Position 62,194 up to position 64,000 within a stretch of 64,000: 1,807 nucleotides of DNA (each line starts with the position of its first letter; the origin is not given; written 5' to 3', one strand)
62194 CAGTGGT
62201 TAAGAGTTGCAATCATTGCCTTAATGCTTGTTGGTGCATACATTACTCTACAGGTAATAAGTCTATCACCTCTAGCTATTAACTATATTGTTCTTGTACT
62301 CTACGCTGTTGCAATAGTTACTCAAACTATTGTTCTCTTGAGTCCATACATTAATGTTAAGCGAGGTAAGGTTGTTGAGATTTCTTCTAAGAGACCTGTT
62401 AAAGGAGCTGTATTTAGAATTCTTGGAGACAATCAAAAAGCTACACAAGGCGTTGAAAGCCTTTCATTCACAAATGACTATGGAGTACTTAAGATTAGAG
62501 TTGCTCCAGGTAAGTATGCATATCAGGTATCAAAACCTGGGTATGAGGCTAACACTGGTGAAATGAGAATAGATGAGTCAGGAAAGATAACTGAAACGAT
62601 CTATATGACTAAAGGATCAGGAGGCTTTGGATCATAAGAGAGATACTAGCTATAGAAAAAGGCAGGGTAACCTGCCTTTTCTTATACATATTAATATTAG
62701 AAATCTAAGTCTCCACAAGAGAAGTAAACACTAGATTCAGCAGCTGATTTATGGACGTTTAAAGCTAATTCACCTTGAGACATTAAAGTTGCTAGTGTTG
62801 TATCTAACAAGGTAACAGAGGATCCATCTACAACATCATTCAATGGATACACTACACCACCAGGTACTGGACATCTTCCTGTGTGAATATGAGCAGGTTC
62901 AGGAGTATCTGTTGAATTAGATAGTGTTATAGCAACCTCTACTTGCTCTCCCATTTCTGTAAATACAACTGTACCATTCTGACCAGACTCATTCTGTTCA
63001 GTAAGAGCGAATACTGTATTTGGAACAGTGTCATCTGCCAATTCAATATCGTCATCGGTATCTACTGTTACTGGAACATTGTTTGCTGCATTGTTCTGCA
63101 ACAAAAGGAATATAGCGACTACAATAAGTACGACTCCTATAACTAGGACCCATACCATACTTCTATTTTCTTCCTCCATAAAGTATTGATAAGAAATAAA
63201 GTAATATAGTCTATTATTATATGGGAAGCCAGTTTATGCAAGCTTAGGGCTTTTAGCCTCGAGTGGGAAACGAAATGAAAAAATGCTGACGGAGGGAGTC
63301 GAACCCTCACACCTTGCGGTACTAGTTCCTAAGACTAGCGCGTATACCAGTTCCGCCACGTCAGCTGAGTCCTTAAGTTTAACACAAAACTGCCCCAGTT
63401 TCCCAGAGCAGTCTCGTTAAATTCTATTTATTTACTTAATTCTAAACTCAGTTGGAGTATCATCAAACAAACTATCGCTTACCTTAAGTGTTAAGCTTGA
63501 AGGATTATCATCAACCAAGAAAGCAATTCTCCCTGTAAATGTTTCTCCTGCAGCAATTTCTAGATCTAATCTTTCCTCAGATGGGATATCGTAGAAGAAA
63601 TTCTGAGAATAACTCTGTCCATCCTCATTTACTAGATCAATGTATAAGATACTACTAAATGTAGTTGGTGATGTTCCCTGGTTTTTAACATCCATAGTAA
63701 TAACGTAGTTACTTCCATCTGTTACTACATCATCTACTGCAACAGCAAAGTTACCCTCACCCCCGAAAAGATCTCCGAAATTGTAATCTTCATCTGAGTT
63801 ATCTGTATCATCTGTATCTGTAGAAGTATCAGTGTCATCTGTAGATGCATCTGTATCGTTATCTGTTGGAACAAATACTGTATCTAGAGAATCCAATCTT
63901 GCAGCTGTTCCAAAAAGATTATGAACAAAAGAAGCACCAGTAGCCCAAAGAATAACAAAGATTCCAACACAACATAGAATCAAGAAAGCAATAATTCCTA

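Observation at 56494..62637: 2047-aa giant surface protein with a composite, apparently novel architecture (Ig-like array, propeller-like 'NGTP...DDT' repeats, double TM plus two PEGA-like domains)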

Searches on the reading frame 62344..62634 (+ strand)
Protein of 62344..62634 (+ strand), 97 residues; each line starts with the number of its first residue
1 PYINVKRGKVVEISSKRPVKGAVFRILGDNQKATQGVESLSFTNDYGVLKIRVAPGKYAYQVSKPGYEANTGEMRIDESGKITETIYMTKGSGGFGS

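Call 21: search_protein_families(library=pfam, proteins=[window:62344-62634:+], max_evalue=10)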
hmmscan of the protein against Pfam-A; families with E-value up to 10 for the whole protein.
window:62344-62634:+ (97 aa): 5 families
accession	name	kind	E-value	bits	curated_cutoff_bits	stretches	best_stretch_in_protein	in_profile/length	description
PF13620.12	CarboxypepD_reg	-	3.2e-06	27.8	32.3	1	7-88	3-81/82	Carboxypeptidase regulatory-like domain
PF17802.7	SpaA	-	0.0033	18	23.1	1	11-83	8-83/91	Prealbumin-like fold domain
PF08308.17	PEGA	-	0.014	15.8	20.8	1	52-79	30-58/71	PEGA domain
PF13715.12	CarbopepD_reg_2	-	0.016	15.6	32.2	1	7-85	2-73/88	CarboxypepD_reg-like domain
PF01206.22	TusA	-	0.14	12.5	28.6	1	20-64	26-70/70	Sulfurtransferase TusA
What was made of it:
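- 62365..62607 (+): Second CarboxypepD_reg-like beta-sandwich (res 1958-2038), predicted cytoplasmic. PF13620 27.8 bits when scanned alone, below the cutoff (call 21).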

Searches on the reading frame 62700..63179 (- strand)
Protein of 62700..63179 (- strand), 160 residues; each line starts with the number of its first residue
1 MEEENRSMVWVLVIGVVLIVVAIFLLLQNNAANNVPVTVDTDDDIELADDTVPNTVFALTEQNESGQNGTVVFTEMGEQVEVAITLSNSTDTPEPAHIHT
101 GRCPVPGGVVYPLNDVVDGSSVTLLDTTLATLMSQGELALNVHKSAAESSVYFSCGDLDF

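Call 3: search_protein_families(library=pfam, proteins=[window:62700-63179:-], max_evalue=1)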
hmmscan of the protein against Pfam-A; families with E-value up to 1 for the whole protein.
window:62700-63179:- (160 aa): 4 families
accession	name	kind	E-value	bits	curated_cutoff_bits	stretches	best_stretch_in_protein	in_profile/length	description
PF07452.17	CHRD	-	3.6e-07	31.5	24.1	1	62-146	14-107/117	CHRD domain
PF24542.1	Ig_TPPC8_C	-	0.014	15.6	27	1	18-51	21-54/103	TPPC8 C-terminal Ig-like domain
PF14030.11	DUF4245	-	0.016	15.7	30.1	1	3-57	4-56/165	Protein of unknown function (DUF4245)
PF12698.13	ABC2_membrane_3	-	0.028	14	31.6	1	7-52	2-49/347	ABC-2 family transporter protein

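Call 4: search_protein_families(library=ncbifam, proteins=[window:62700-63179:-], max_evalue=1)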
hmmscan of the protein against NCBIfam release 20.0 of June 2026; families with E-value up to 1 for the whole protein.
window:62700-63179:- (160 aa): 3 families
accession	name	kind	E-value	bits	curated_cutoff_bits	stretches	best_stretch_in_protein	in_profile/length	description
NF053819.1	EF0750_LPXTG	subfamily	0.018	15.5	47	0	7-29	80-102/105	EF2685/EF0750 family sortase-dependent surface protein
NF033218.1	anchor_AmaP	equivalog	0.029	14.2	55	1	7-87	49-129/166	alkaline shock response membrane anchor protein AmaP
NF042434.1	IPMS_Lepto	equivalog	0.06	12.3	500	1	19-89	186-256/374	2-isopropylmalate synthase LeuA2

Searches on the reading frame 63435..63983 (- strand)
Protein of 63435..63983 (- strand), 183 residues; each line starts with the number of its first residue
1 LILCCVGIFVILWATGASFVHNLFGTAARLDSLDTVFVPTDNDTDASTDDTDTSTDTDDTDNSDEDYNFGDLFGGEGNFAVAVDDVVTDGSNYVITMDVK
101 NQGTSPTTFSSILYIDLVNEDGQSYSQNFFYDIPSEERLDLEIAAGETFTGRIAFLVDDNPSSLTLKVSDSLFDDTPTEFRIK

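Call 3: search_protein_families(library=pfam, proteins=[window:63435-63983:-], max_evalue=1)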
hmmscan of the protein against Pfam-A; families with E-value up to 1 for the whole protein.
window:63435-63983:- (183 aa): 3 families
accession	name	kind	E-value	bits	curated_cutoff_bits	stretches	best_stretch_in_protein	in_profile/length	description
PF11611.13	DUF4352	-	2.1e-12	47.9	25.9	1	89-176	34-120/122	Domain of unknown function (DUF4352)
PF16729.10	DUF5067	-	2.4e-07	31.2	27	1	57-170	5-126/126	Domain of unknown function (DUF5067)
PF24269.1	DUF7467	-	0.29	12.3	27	1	31-133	3-96/116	Domain of unknown function (DUF7467)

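Call 4: search_protein_families(library=ncbifam, proteins=[window:63435-63983:-], max_evalue=1)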
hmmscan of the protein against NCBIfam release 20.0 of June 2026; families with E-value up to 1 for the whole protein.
window:63435-63983:- (183 aa): 1 family
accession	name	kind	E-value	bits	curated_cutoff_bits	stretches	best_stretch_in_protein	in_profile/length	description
NF041363.1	GntD_guanitoxin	equivalog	0.072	12.3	345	1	91-140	156-205/341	guanitoxin biosynthesis L-enduracididine beta-hydroxylase GntD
